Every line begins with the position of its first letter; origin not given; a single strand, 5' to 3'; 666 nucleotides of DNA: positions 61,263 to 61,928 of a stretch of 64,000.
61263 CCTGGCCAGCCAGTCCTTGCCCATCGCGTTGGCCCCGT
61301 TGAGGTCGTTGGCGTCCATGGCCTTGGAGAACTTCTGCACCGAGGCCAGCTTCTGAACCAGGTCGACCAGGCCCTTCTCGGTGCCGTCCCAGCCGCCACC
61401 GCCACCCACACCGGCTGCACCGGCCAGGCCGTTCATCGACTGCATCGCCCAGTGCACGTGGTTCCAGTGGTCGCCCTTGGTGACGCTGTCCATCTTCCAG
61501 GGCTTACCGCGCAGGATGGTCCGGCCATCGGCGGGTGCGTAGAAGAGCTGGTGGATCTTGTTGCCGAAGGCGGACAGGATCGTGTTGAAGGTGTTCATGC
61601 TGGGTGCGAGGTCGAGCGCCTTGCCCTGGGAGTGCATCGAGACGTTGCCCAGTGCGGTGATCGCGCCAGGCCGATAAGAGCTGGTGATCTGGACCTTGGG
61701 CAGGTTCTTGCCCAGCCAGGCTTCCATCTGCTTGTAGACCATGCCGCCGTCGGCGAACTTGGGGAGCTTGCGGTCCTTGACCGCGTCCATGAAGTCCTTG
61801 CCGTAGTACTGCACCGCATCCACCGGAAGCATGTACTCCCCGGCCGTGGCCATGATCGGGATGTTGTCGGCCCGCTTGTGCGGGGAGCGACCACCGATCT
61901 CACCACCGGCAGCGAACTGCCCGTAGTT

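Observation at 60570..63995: Tape measure protein carrying two different peptidoglycan-hydrolase motifs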

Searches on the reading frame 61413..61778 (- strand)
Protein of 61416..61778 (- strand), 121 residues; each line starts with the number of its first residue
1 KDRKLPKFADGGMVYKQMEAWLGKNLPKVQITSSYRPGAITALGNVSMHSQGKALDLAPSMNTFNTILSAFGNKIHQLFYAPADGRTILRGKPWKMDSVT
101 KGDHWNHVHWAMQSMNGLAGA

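Call 20: find_homologous_proteins(query=window:61416-61778:-, max_evalue=0.001)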
Query window:61416-61778:-: 1 candidates shared short words with the query, none scored E <= 0.001.

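Call 23: search_dna_similar(query=window:61428-61748:-, collection=phages, mode=protein, max_evalue=0.01, max_rows=40)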
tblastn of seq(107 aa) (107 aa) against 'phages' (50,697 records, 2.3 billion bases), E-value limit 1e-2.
Records with a match: 183; places in all: 183; records where one place covers at least 80% of the query: 181.
Best place of each record, by identity: <60% 183.
By first word of the organism name: Microbacterium 89; Gordonia 80; Curtobacterium 7; Rhodococcus 2; Synechococcus 2; Bacteriophage 1; Nocardia 1; Corynebacterium 1.
By host as written in the record: Gordonia terrae 3612 76; Microbacterium foliorum NRRL B-24224 52; Microbacterium foliorum NRRL B-24224 SEA 27; Curtobacterium flaccumfaciens NRRL B-729 SEA 7; Microbacterium foliorum NRRL B-24224-SEA 5; Microbacterium paraoxydans NRRL B-14843 2; Microbacterium sp. R1 2; - 2; and 7 more.
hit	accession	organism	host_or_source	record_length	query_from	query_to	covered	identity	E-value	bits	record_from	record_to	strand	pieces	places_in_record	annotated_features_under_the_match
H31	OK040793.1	Microbacterium phage Zooman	Microbacterium foliorum NRRL B-24224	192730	2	102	94%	44.3%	3e-17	81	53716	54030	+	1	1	82: tape measure protein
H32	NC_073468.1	Microbacterium phage Pumpernickel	Microbacterium paraoxydans NRRL B-14843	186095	2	102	94%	43.1%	2e-20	90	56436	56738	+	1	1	94: tape measure protein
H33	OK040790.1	Microbacterium phage Pumpernickel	Microbacterium paraoxydans NRRL B-14843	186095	2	102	94%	43.1%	2e-20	90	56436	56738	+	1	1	94: tape measure protein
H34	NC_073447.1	Microbacterium phage Kenzers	Microbacterium foliorum NRRL B-24224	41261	2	104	96%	41.9%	2e-15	76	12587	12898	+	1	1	16: tape measure protein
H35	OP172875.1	Microbacterium phage Kenzers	Microbacterium foliorum NRRL B-24224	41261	2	104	96%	41.9%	2e-15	76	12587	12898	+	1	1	16: tape measure protein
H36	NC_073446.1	Microbacterium phage Lynlen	Microbacterium foliorum NRRL B-24224 SEA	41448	2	104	96%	41.9%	2e-15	76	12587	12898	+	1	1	16: tape measure protein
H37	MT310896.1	Microbacterium phage Lynlen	Microbacterium foliorum NRRL B-24224 SEA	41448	2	104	96%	41.9%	2e-15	76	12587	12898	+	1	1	16: tape measure protein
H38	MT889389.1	Microbacterium phage DickRichards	Microbacterium foliorum NRRL B-24224 SEA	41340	2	102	94%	42.5%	3e-13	69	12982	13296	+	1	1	16: tape measure protein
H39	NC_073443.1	Microbacterium phage DickRichards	Microbacterium foliorum NRRL B-24224 SEA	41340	2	102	94%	42.5%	3e-13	69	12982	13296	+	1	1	16: tape measure protein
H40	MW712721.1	Microbacterium phage CroZenni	Microbacterium foliorum NRRL B-24224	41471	2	102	94%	42.5%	3e-13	69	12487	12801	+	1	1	16: tape measure protein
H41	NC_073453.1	Microbacterium phage CroZenni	Microbacterium foliorum NRRL B-24224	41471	2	102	94%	42.5%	3e-13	69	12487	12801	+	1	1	16: tape measure protein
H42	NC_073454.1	Microbacterium phage SansAfet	Microbacterium foliorum NRRL B-24224 SEA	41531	2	102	94%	42.5%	3e-13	69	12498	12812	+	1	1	16: tape measure protein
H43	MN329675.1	Microbacterium phage SansAfet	Microbacterium foliorum NRRL B-24224 SEA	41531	2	102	94%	42.5%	3e-13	69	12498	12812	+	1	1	16: tape measure protein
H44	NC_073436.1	Microbacterium phage Arroyo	Microbacterium foliorum NRRL B-24224 SEA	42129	2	102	94%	42.5%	3e-13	69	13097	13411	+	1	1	17: tape measure protein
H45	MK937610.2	Microbacterium phage Arroyo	Microbacterium foliorum NRRL B-24224 SEA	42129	2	102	94%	42.5%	3e-13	69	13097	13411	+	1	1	17: tape measure protein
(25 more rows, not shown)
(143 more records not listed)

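Call 32: search_protein_representatives(protein=window:61416-61778:-)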
Query: 121 residues. Proteins with E-value up to 0.001 (for the whole library): 892; up to 1e-10: 385; up to 1e-30: 4. The best 150 are listed.
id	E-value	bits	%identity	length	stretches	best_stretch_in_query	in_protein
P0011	1.1e-51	190.2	77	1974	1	7-115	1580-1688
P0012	1.4e-45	170.5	73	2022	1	8-120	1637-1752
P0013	1.9e-33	131.3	55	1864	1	5-114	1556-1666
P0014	6.5e-32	126.4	55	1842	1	5-120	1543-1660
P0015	2.3e-30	121.4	54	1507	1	4-117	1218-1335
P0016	2.5e-30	121.2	52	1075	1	10-114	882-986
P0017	6.6e-30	119.9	56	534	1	12-115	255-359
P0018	9.2e-30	119.5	57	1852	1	15-114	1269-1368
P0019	9.3e-30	119.4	44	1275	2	11-114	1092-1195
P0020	2.6e-29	118.0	51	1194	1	9-114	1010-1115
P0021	3.0e-29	117.8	54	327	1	9-114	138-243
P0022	2.1e-28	115.0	33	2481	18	31-89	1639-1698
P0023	3.4e-27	111.1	52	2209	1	4-114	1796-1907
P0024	1.9e-26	108.7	51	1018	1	8-115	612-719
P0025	1.1e-25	106.3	52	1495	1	8-114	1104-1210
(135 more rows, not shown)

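Call 36: search_solved_structures(query=A1, max_evalue=10, show_alignments=4)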
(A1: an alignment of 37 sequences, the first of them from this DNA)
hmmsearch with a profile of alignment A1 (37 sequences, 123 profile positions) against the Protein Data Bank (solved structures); distinct sequences matched with E-value up to 10: 3.
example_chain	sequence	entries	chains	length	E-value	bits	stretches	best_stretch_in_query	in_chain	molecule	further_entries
9flh_AA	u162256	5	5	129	0.00041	23.3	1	12-113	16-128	LysM domain-containing protein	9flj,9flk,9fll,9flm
9fln_A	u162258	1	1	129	0.02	17.8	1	12-113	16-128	LysM domain-containing protein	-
2vo9_A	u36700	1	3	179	0.57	13.1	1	34-57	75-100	L-ALANYL-D-GLUTAMATE PEPTIDASE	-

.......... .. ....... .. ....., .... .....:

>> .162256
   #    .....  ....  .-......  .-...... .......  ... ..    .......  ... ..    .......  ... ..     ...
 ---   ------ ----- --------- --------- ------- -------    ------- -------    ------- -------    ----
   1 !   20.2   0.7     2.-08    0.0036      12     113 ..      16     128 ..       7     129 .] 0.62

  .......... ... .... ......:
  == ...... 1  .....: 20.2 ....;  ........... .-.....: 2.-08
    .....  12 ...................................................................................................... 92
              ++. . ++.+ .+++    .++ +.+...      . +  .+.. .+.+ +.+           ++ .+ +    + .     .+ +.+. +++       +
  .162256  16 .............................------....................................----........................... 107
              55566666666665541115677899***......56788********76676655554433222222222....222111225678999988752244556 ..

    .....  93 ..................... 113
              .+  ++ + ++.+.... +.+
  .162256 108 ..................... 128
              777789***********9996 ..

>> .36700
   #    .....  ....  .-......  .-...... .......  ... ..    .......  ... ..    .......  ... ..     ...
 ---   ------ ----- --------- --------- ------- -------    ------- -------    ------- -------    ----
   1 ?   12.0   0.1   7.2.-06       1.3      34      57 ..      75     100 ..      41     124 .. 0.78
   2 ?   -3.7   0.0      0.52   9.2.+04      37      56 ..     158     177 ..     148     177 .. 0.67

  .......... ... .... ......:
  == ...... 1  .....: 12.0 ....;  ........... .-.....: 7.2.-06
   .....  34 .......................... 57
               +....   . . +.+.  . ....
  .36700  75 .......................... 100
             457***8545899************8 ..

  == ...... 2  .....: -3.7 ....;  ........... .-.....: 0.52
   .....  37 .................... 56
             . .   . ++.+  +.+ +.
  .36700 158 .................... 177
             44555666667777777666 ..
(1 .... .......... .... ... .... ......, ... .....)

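Call 37: search_protein_families(library=pfam, alignment_id=A1, max_evalue=1)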
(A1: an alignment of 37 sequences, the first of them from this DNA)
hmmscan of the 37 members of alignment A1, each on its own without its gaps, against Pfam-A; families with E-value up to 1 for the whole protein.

A. member 1, seq(114 aa): 4 families
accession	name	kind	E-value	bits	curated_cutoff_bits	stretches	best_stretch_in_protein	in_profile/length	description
PF08291.16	Peptidase_M15_3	-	0.0025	18.4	23.2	1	8-62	33-87/108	Peptidase M15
PF06904.17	Extensin-like_C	-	0.033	14.8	25.4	1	6-50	65-111/176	Extensin-like protein C-terminus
PF05004.19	IFRD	-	0.064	12.6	25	1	6-67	113-173/306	Interferon-related developmental regulator (IFRD)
PF13812.12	PPR_3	-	0.19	12.3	25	1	49-65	46-62/63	Pentatricopeptide repeat domain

B. families by the number of members that match (of 37 scanned): 13 families
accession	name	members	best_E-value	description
PF13539.11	Peptidase_M15_4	22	0.0013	D-alanyl-D-alanine carboxypeptidase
PF08291.16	Peptidase_M15_3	11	0.0012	Peptidase M15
PF06904.17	Extensin-like_C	10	0.0028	Extensin-like protein C-terminus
PF18649.7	EcpB_C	3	0.11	EcpB C-terminal domain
PF02557.22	VanY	2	0.084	D-alanyl-D-alanine carboxypeptidase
PF17844.6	SCP_3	1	0.017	Bacterial SCP ortholog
PF05004.19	IFRD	1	0.064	Interferon-related developmental regulator (IFRD)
PF18886.6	DUF5649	1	0.088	Repeats of unknown function (DUF5649)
PF24591.1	Phage_YunG-like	1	0.11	Phage YunG-like protein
PF13812.12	PPR_3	1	0.19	Pentatricopeptide repeat domain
PF19624.4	DUF6129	1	0.19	Family of unknown function (DUF6129)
PF18517.6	LZ3wCH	1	0.29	Leucine zipper with capping helix domain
PF17253.7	DUF5320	1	0.51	Family of unknown function (DUF5320)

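Call 42: find_homologous_proteins(query=A1, max_evalue=0.00001)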
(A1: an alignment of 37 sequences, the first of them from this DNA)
Query A1 (37 sequences) (114 aa, profile of the alignment): 73 proteins with E <= 0.00001 among 3332 candidates.
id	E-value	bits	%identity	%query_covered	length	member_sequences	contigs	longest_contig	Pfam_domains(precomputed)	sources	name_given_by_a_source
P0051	3.4e-50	187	44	85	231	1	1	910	-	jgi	jgi:hypothetical protein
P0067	4.2e-49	183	41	86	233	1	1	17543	-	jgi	jgi:hypothetical protein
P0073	6.9e-49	182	43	85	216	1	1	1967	-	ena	-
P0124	6.4e-48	179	45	77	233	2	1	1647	-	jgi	jgi:hypothetical protein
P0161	2.7e-47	177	43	79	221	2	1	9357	-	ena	-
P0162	3.0e-46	174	46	92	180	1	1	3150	-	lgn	-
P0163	9.0e-46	172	46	91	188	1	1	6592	-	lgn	-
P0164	7.9e-45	169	45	75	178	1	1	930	-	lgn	-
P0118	1.6e-44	168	44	76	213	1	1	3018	-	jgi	-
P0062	1.7e-44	168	45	84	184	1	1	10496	-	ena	-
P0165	8.1e-44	166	43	89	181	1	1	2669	-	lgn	-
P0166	2.4e-43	165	41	81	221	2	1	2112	-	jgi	jgi:hypothetical protein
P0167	1.2e-42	162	45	98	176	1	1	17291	-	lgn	-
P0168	5.0e-42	160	41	83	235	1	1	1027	-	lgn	-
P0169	6.1e-40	154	41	89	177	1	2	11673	-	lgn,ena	-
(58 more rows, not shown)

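Call 52: predict_structure(alignment_id=A2)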
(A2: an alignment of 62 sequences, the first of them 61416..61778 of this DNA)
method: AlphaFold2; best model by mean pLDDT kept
length: 121 residues; sequences in the alignment: 62
mean_pLDDT: 90.4   pTM: 0.84
mean pLDDT of the five models: 90.4, 89.3, 89.2, 89.0, 88.1
residues with pLDDT >= 90: 102; 70-90: 4; 50-70: 10; < 50: 5
segments of 3 or more residues with pLDDT < 50: 1-4
pLDDT, mean of each block of 10 residues (from residue 1): 50 87 97 96 94 97 98 97 96 96 97 83 46
secondary structure, 60 per line:
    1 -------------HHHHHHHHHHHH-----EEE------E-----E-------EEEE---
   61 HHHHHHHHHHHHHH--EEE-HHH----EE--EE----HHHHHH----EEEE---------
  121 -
elements in order: H14-25 E31-33 E54-57 H61-74 E77-79 H98-103 E108-111

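Call 55: fold_search(model_id=the predicted structure, library=pdb)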
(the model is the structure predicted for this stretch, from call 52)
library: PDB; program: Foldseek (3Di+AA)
matches with E <= 10: 257; with E <= 0.001: 0
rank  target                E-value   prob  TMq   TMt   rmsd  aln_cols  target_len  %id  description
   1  9flm                  2.9e-03  1.00  0.54  0.57   5.4       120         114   21  Crystal structure of the C-terminal domain of VldE from Streptococcus pneumoniae in a catalytically competent conformati (released 2025-01-22)
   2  9fln                  9.8e-03  1.00  0.54  0.57   5.4       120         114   20  Crystal structure of the C-terminal domain of VldE H373A from Streptococcus pneumoniae (released 2025-01-22)
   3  9flk                  1.3e-02  0.99  0.53  0.58   3.6       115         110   21  Crystal structure of the C-terminal domain of VldE from Streptococcus pneumoniae containing two zinc atoms at the bindin (released 2025-01-22)
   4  9flj                  1.7e-02  0.99  0.55  0.61   5.1       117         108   19  Crystal structure of the C-terminal domain of VldE from Streptococcus pneumoniae containing three zinc atoms at the bind (released 2025-01-22)
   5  2ibg_E                5.8e-02  0.51  0.38  0.34   9.1       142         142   13  Crystal Structure of Hedgehog Bound to the FNIII Domains of Ihog (released 2006-10-24)
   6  2wfr                  5.8e-02  0.47  0.30  0.24   9.1       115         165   23  Crystal structure of the N-terminal signalling domain of human Dhh with calcium (released 2009-06-30)
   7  3n1g_A                7.0e-02  0.54  0.32  0.27   7.9       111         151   18  Crystal structure of DhhN bound to BOCFn3 (released 2010-06-02)
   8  2wfq                  7.0e-02  0.38  0.28  0.22   9.8       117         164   18  Crystal structure of the N-terminal signalling domain of human Dhh without calcium (released 2009-06-30)
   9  2ibg_H                9.6e-02  0.38  0.35  0.32   9.3       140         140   13  Crystal Structure of Hedgehog Bound to the FNIII Domains of Ihog (released 2006-10-24)
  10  2wg3_B                1.2e-01  0.41  0.31  0.27   8.4       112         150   19  Crystal structure of the complex between human hedgehog-interacting protein HIP and desert hedgehog without calcium (released 2009-06-30)
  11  2ibg_G                1.4e-01  0.51  0.34  0.32   5.5       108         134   10  Crystal Structure of Hedgehog Bound to the FNIII Domains of Ihog (released 2006-10-24)
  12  3mxw_A                1.4e-01  0.33  0.30  0.25   9.0       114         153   11  Crystal structure Sonic hedgehog bound to the 5E1 fab fragment (released 2010-05-26)
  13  3k7j                  1.5e-01  0.41  0.30  0.26   8.0       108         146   17  Crystal structure of the D100E mutant of the Indian Hedgehog N-terminal signalling domain (released 2011-01-26)
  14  2wg3_A                1.5e-01  0.35  0.31  0.26   8.4       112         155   19  Crystal structure of the complex between human hedgehog-interacting protein HIP and desert hedgehog without calcium (released 2009-06-30)
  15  3k7h                  1.6e-01  0.41  0.32  0.26   8.4       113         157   17  Crystal structure of the E95K mutant of the Indian Hedgehog N-terminal signalling domain (released 2011-01-26)
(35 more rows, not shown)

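Call 66: get_annotated_region(hit=H34, flank=5000)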
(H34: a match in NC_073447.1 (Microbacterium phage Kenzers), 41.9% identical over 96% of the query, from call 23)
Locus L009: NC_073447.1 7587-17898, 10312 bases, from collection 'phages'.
description: Microbacterium phage Kenzers, complete genome.
organism: Microbacterium phage Kenzers (NCBI taxid 2927243)
taxonomy: Viruses; Duplodnaviria; Heunggongvirae; Uroviricota; Caudoviricetes; Dismasvirus
host: Microbacterium foliorum NRRL B-24224; source: soil; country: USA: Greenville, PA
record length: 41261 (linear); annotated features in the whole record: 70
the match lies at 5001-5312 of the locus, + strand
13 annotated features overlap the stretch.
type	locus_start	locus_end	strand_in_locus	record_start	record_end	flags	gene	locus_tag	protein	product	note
CDS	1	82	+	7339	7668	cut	9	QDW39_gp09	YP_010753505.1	head-to-tail stopper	-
CDS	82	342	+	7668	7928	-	10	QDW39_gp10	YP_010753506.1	hypothetical protein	-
CDS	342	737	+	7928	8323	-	11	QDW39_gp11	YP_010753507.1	tail terminator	-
CDS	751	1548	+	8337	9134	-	12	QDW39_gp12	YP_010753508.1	major tail protein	-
CDS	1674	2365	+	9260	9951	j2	14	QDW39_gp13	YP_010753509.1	tail assembly chaperone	-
CDS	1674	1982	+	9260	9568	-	13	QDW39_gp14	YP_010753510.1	tail assembly chaperone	-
CDS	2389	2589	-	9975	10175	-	15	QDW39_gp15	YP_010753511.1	hypothetical protein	-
CDS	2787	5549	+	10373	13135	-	16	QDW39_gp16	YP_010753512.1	tape measure protein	-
CDS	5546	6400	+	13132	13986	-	17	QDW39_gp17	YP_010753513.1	minor tail protein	-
CDS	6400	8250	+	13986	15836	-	18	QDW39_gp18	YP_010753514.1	minor tail protein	-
CDS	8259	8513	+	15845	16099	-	19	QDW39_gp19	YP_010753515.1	hypothetical protein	-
CDS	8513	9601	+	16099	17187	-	20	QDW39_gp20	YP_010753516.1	minor tail protein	-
CDS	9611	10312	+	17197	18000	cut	21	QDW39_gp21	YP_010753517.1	minor tail protein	-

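Call 67: get_annotated_region(hit=H32, flank=9000)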
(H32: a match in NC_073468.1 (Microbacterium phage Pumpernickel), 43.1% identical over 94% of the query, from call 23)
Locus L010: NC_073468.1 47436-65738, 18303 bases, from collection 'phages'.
description: Microbacterium phage Pumpernickel, complete genome.
organism: Microbacterium phage Pumpernickel (NCBI taxid 2885983)
taxonomy: Viruses; Duplodnaviria; Heunggongvirae; Uroviricota; Caudoviricetes
host: Microbacterium paraoxydans NRRL B-14843; source: soil; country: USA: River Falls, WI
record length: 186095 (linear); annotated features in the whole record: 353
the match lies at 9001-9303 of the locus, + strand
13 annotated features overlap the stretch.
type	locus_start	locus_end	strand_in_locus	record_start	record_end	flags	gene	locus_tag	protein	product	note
CDS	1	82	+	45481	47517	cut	85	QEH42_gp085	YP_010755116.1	hypothetical protein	-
CDS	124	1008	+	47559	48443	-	86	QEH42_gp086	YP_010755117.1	hypothetical protein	-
CDS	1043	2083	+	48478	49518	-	87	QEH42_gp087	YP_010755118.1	hypothetical protein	-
CDS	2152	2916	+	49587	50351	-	88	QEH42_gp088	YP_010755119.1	head-to-tail adaptor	-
CDS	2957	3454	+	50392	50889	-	89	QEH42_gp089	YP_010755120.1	hypothetical protein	-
CDS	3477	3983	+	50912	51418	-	90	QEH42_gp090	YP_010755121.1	hypothetical protein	-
CDS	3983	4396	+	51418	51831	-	91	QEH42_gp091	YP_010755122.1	tail assembly chaperone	-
CDS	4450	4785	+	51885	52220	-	92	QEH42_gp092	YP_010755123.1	tail assembly chaperone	-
CDS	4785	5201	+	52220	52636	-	93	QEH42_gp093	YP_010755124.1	hypothetical protein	-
CDS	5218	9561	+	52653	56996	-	94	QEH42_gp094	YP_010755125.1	tape measure protein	-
CDS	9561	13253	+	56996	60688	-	95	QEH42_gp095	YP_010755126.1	minor tail protein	-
CDS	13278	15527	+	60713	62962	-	96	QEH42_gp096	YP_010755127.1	minor tail protein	-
CDS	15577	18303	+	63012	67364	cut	97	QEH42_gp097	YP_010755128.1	minor tail protein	-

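Call 68: search_dna_similar(query=window:61428-61748:-, collection=phages, mode=protein, max_evalue=0.01, max_rows=40, rows=spread)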
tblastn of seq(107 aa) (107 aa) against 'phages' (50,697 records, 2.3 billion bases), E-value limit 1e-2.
Records with a match: 183; places in all: 183; records where one place covers at least 80% of the query: 181.
Best place of each record, by identity: <60% 183.
By first word of the organism name: Microbacterium 89; Gordonia 80; Curtobacterium 7; Rhodococcus 2; Synechococcus 2; Bacteriophage 1; Nocardia 1; Corynebacterium 1.
By host as written in the record: Gordonia terrae 3612 76; Microbacterium foliorum NRRL B-24224 52; Microbacterium foliorum NRRL B-24224 SEA 27; Curtobacterium flaccumfaciens NRRL B-729 SEA 7; Microbacterium foliorum NRRL B-24224-SEA 5; Microbacterium paraoxydans NRRL B-14843 2; Microbacterium sp. R1 2; - 2; and 7 more.
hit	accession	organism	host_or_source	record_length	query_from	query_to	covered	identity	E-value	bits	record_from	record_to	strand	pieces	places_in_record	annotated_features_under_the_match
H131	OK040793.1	Microbacterium phage Zooman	Microbacterium foliorum NRRL B-24224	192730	2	102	94%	44.3%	3e-17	81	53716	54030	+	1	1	82: tape measure protein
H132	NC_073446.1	Microbacterium phage Lynlen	Microbacterium foliorum NRRL B-24224 SEA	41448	2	104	96%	41.9%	2e-15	76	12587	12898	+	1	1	16: tape measure protein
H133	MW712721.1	Microbacterium phage CroZenni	Microbacterium foliorum NRRL B-24224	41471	2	102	94%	42.5%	3e-13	69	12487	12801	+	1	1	16: tape measure protein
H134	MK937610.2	Microbacterium phage Arroyo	Microbacterium foliorum NRRL B-24224 SEA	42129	2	102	94%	42.5%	3e-13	69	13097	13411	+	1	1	17: tape measure protein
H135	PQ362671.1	Microbacterium phage Bachaco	Microbacterium foliorum NRRL B-24224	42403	2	102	94%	41.7%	1e-15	76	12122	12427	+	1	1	15: tape measure protein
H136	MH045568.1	Microbacterium phage Kieran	Microbacterium foliorum NRRL B-24224-SEA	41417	2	102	94%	41.7%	7e-14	71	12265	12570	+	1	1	15: tape measure protein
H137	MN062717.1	Microbacterium phage Sharkboy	Microbacterium foliorum NRRL B-24224 SEA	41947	2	102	94%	41.7%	7e-14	71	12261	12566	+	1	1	15: tape measure protein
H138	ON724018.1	Microbacterium phage Eula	Microbacterium foliorum NRRL B-24224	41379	2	102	94%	41.5%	1e-12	67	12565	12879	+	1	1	16: tape measure protein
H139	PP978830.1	Microbacterium phage Phisb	Microbacterium foliorum NRRL B-24224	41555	2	102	94%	41.5%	1e-12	67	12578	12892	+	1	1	16: tape measure protein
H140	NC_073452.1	Microbacterium phage BubbaBear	Microbacterium foliorum NRRL B-24224 SEA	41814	2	102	94%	41.5%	1e-12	67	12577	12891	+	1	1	16: tape measure protein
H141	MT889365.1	Microbacterium phage Quenya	Microbacterium foliorum NRRL B-24224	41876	2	102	94%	40.8%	5e-15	74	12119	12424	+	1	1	16: tape measure protein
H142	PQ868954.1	Curtobacterium phage CliffHanger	Curtobacterium flaccumfaciens NRRL ...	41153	2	104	96%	39.8%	2e-11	64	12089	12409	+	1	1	16: tape measure protein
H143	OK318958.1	Microbacterium phage IndyLu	Microbacterium foliorum NRRL B-24224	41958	2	102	94%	40.6%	6e-12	66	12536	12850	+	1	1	16: tape measure protein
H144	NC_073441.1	Microbacterium phage Doobus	Microbacterium foliorum NRRL B-24224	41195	2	102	94%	40.6%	7e-12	66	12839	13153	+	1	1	16: tape measure protein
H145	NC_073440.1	Microbacterium phage Albright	Microbacterium foliorum NRRL B-24224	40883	2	102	94%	40.6%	9e-12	65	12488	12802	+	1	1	16: tape measure protein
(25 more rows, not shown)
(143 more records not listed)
